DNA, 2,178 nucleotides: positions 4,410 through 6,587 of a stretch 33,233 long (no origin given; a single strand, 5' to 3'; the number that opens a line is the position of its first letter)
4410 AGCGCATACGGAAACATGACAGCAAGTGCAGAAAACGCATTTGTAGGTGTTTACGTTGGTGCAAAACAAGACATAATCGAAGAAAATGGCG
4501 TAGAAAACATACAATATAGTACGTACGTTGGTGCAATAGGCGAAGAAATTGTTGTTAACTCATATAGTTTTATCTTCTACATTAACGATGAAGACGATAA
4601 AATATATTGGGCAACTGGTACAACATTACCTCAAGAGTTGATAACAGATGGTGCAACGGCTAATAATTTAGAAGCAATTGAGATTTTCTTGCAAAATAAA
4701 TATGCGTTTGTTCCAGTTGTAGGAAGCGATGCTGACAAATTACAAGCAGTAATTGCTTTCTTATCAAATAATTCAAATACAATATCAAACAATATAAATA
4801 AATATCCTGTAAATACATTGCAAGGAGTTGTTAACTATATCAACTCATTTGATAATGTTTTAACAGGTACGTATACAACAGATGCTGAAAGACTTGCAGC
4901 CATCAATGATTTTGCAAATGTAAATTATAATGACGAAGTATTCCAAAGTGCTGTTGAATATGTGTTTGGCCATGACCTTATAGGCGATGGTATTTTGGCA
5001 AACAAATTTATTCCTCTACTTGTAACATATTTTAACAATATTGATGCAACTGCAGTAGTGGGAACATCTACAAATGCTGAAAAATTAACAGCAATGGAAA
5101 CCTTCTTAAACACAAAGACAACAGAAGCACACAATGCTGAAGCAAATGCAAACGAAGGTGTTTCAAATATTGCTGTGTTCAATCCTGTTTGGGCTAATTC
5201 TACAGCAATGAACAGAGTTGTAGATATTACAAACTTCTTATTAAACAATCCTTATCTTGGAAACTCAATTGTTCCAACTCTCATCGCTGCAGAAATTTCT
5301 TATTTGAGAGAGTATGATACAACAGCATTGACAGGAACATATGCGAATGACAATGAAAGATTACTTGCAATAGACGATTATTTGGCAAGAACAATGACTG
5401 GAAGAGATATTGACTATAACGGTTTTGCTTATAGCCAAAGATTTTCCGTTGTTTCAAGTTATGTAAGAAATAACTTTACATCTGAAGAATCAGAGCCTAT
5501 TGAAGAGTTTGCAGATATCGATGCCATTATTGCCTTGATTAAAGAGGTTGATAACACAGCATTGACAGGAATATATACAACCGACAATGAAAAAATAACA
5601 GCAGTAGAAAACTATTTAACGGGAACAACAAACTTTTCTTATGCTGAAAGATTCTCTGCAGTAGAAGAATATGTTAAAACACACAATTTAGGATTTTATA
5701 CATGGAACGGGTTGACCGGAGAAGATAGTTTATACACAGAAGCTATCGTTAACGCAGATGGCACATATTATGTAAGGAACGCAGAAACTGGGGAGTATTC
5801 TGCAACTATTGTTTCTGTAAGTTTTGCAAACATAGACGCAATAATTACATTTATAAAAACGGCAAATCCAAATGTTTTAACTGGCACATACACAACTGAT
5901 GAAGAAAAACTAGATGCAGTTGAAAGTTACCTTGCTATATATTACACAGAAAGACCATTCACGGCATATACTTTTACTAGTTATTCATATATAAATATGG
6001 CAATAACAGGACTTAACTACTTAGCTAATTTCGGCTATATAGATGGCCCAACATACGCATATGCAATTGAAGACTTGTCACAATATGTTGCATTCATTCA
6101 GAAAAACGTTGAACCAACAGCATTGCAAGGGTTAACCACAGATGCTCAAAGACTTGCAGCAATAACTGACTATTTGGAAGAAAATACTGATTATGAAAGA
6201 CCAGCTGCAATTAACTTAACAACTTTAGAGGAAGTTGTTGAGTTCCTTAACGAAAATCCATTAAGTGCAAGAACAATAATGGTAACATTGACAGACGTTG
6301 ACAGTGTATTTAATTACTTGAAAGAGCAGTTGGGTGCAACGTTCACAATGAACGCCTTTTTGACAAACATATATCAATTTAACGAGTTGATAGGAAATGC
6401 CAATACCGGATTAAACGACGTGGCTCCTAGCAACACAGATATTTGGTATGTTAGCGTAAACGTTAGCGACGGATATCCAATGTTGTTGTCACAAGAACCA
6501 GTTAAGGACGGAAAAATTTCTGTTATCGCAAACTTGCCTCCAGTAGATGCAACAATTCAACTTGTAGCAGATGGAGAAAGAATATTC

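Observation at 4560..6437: Unclassified helical repeat family '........-x-E-[KR]-L-x-A-[IV]-x-x-[YF]-L' inserted inside beta-helix module 1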

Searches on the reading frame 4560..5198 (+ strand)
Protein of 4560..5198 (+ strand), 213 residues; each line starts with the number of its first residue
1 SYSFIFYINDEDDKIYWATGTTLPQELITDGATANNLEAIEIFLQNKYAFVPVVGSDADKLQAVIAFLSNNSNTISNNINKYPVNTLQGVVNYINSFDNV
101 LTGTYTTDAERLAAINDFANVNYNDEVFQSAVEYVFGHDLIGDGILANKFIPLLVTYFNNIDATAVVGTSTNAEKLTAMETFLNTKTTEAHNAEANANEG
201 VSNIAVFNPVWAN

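Call 6: search_protein_families(library=pfam, proteins=[window:4560-5198:+], max_evalue=10)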
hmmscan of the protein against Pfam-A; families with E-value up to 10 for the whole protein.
window:4560-5198:+ (213 aa): 3 families
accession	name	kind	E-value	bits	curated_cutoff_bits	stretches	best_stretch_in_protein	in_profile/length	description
PF16400.11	DUF5008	-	0.071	13.5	25.4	1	2-27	63-88/109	Domain of unknown function (DUF5008)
PF00571.33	CBS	-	0.18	12.6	24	1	37-62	19-43/57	CBS domain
PF17035.10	BET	-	0.2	12.3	24.5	1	74-95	9-30/64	Bromodomain extra-terminal - transcription regulation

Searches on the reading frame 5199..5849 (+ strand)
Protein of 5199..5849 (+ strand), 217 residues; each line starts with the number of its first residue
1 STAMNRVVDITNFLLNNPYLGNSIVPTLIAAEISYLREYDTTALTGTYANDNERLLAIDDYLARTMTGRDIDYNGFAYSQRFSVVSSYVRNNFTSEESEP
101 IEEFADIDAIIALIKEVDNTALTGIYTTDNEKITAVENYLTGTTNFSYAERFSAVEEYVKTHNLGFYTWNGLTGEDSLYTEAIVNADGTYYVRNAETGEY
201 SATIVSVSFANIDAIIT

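Call 6: search_protein_families(library=pfam, proteins=[window:5199-5849:+], max_evalue=10)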
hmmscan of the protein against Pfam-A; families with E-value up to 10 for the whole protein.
window:5199-5849:+ (217 aa): 3 families
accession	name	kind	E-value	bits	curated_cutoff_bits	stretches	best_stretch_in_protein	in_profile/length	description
PF13620.12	CarboxypepD_reg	-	0.087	13.6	32.3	1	179-211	29-61/82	Carboxypeptidase regulatory-like domain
PF18008.6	Bac_RepA_C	-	0.11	13.4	25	1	112-148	54-90/95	Replication initiator protein A C-terminal domain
PF24486.1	DUF7583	-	0.13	12.8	27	1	71-140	29-99/100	Domain of unknown function (DUF7583)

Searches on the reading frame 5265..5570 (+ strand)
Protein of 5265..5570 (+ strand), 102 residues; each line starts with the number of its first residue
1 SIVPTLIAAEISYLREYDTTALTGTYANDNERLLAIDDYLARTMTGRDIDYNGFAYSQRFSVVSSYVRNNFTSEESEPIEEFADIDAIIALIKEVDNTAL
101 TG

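Call 36: predict_structure(alignment_id=A2)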
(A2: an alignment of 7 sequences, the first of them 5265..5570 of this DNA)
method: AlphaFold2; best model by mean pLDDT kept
length: 102 residues; sequences in the alignment: 7
mean_pLDDT: 66.1   pTM: 0.43
mean pLDDT of the five models: 66.1, 63.2, 58.3, 56.7, 55.1
residues with pLDDT >= 90: 0; 70-90: 45; 50-70: 43; < 50: 14
segments of 3 or more residues with pLDDT < 50: 1-3, 46-56
pLDDT, mean of each block of 10 residues (from residue 1): 60 77 83 76 50 48 67 58 71 72 62
secondary structure, 60 per line:
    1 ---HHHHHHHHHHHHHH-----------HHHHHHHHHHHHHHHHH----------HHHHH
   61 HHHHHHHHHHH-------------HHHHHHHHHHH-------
elements in order: H4-17 H29-45 H56-71 H85-95
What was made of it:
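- On Ebh/Embp F and FG repeats: AF2 predicts three helices per 65-105-aa unit at pLDDT 66 and pTM 0.43 (call 36).
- Helices: AF2 with the paralogue alignment gives four helices at pLDDT 66 (call 36). pLDDT rises to 66 with only seven paralogous rows (call 36).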

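Call 40: fold_search(model_id=the predicted structure, library=pdb)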
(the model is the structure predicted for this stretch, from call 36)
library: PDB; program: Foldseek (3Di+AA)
matches with E <= 10: 28; with E <= 0.001: 0
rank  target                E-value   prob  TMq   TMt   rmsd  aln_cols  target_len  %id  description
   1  5csn_B                1.9e+00  0.10  0.25  0.26   9.0        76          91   17  S100B-RSK1 crystal structure C (released 2015-11-11)
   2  5gpo_B                1.9e+00  0.06  0.20  0.18  11.3        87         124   20  The sensor domain structure of the zinc-responsive histidine kinase CzcS from Pseudomonas Aeruginosa (released 2017-08-09)
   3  1x3k                  2.7e+00  0.03  0.20  0.15  13.1       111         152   14  Crystal structure of a hemoglobin component (TA-V) from Tokunagayusurika akamusi (released 2005-05-24)
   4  9fqr_Qx               3.0e+00  0.04  0.22  0.08  12.7       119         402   13  96-nm repeat of axonemal doublet microtubules from bovine sperm (released 2025-03-26)
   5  9efq_J                3.4e+00  0.04  0.23  0.09  14.3       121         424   12  Cryo-EM structure of COP9 signalosome precatalytic state with neddylated cullin-2 (released 2025-12-03)
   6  3vre_A                4.1e+00  0.03  0.20  0.16  12.3       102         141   10  The crystal structure of hemoglobin from woolly mammoth in the deoxy form (released 2012-11-07)
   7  8pv6_CR               5.3e+00  0.04  0.28  0.08  13.4       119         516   15  Chaetomium thermophilum pre-60S State 3 - post-5S rotation with Rix1 complex with Foot - composite structure (released 2023-11-15)
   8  8oup_A                5.3e+00  0.03  0.22  0.16  11.1       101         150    8  Structural characterization of the hexa-coordinated globin from Spisula solidissima (released 2023-07-05)
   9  4b3w_A                5.6e+00  0.02  0.20  0.15  12.5       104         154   12  Crystal structure of human cytoglobin H(E7)Q mutant (released 2013-01-23)
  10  9ndj_A                5.6e+00  0.02  0.21  0.08  12.8       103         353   14  Cryo-EM structure of the endogenous ClpP1/ClpP2 heterocomplex from Pseudomonas aeruginosa bound to the AAA+ ClpX unfol (released 2025-10-01)
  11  4wks_A                5.9e+00  0.03  0.23  0.16  14.6       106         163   13  n-Alkylboronic Acid Inhibitors Reveal Determinants of Ligand Specificity in the Quorum-Quenching and Siderophore Biosy (released 2014-11-12)
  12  8oup_B                6.3e+00  0.03  0.22  0.16  11.1       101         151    8  Structural characterization of the hexa-coordinated globin from Spisula solidissima (released 2023-07-05)
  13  5wfu_A                6.3e+00  0.02  0.19  0.10  14.0       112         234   12  Structural basis for the interaction of 14-3-3beta with Tricarboxylic Acid Cycle intermediate Malate (released 2018-07-18)
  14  7qgg_SR               6.7e+00  0.02  0.19  0.16  20.9       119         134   14  Neuronal RNA granules are ribosome complexes stalled at the pre-translocation state (released 2022-10-26)
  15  1ubp_A                7.2e+00  0.07  0.24  0.24   8.3        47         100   11  CRYSTAL STRUCTURE OF UREASE FROM BACILLUS PASTEURII INHIBITED WITH BETA-MERCAPTOETHANOL AT 1.65 ANGSTROMS RESOLUTION (released 1999-03-02)
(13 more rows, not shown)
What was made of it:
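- On Ebh/Embp F and FG repeats: Foldseek against PDB gives nothing at E<=0.001 (call 40).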

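Call 45: search_protein_families(library=pfam, alignment_id=A2, max_evalue=10)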
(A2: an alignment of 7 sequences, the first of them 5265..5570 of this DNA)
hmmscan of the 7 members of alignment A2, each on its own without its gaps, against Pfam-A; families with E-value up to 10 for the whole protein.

A. member 1, window:5265-5570:+ (102 aa): 0 families

B. families by the number of members that match (of 7 scanned): 10 families
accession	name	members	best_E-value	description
PF02899.23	Phage_int_SAM_1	1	0.013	Phage integrase, N-terminal SAM-like domain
PF17035.10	BET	1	0.017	Bromodomain extra-terminal - transcription regulation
PF13620.12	CarboxypepD_reg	1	0.02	Carboxypeptidase regulatory-like domain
PF21476.4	PF0610-like_N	1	0.031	PF0610-like, N-terminal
PF00571.33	CBS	1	0.031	CBS domain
PF13102.12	Phage_int_SAM_5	1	0.053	Phage integrase SAM-like domain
PF21360.3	PylC-like_N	1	0.1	PylC-like, N-terminal domain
PF09430.16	EMC7_beta-sandw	1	0.12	ER membrane protein complex subunit 7, beta-sandwich domain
PF21821.3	Dit_like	1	0.12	Dit-like phage tail protein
PF20886.2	PWP3A-B_C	1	0.24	PWWP domain-containing DNA repair factor 3A/B, C-terminal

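Call 46: search_solved_structures(query=A2, max_evalue=10, show_alignments=2)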
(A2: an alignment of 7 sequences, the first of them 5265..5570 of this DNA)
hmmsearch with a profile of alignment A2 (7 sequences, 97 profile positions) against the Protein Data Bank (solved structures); distinct sequences matched with E-value up to 10: 2.
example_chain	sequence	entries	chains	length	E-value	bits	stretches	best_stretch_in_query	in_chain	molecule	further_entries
3brc_A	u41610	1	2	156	0.92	13.6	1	4-69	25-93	Conserved protein of unknown function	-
9n69_A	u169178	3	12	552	9.3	10.3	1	10-68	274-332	AAA family ATPase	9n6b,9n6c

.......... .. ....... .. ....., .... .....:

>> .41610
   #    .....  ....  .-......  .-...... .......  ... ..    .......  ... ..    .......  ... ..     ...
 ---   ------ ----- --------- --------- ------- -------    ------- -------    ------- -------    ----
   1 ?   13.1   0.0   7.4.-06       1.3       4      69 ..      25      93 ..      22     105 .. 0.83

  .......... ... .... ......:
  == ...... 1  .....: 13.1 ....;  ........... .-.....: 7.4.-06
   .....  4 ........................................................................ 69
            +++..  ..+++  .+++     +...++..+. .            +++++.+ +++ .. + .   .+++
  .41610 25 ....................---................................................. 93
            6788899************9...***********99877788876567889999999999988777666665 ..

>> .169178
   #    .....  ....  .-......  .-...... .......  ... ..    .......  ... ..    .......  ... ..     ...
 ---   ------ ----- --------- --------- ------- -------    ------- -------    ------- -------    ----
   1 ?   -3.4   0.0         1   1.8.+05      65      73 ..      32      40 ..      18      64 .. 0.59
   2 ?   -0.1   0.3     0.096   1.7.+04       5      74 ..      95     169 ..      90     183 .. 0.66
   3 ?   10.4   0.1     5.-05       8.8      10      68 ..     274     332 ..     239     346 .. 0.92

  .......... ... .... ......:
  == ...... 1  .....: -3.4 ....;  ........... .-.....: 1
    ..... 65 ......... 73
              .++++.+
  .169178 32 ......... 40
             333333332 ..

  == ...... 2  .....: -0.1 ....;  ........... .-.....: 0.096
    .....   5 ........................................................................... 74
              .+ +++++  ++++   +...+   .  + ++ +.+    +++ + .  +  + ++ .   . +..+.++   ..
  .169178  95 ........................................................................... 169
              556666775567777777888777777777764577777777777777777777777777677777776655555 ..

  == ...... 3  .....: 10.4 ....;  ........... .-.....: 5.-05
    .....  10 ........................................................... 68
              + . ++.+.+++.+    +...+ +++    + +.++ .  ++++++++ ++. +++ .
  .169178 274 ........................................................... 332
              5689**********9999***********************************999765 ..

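Call 48: find_homologous_proteins(query=A4, max_evalue=1)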
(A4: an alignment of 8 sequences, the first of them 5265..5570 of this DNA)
Query A4 (8 sequences): 3453 candidates shared short words with the query, none scored E <= 1.

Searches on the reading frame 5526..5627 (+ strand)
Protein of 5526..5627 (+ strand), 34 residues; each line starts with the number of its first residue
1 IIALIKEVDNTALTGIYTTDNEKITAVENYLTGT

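Call 30: find_related_loci(query=A3, collection=metagenome_contigs, flank=10000)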
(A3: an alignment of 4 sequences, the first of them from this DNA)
Query A3 (34 aa) in metagenome_contigs; peptide patterns used: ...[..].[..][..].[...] (x = any residue, [..] = any of these).
58 stretches matched a pattern, but none encodes a relative of the query by tblastn (E <= 1e-3).

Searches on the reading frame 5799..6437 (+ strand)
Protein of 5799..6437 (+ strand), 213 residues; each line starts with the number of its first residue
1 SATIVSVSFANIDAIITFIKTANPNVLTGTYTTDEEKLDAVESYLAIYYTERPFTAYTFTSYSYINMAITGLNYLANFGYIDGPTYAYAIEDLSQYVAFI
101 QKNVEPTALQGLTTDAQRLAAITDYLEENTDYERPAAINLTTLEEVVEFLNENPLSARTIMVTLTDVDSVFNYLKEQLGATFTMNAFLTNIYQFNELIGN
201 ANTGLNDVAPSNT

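Call 6: search_protein_families(library=pfam, proteins=[window:5799-6437:+], max_evalue=10)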
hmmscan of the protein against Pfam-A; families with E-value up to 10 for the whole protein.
window:5799-6437:+ (213 aa): 5 families
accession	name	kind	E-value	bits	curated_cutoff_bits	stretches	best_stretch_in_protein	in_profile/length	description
PF20886.2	PWP3A-B_C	-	0.056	13.8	27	1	18-53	45-80/141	PWWP domain-containing DNA repair factor 3A/B, C-terminal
PF11647.13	MLD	-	0.1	13.2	35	1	76-140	12-71/81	Membrane Localization Domain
PF21476.4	PF0610-like_N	-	0.11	13.2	33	1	141-164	1-24/50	PF0610-like, N-terminal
PF02899.23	Phage_int_SAM_1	-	0.13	13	22.3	1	117-176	24-81/83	Phage integrase, N-terminal SAM-like domain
PF01841.26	Transglut_core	-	0.17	12.6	23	1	110-151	9-48/108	Transglutaminase-like superfamily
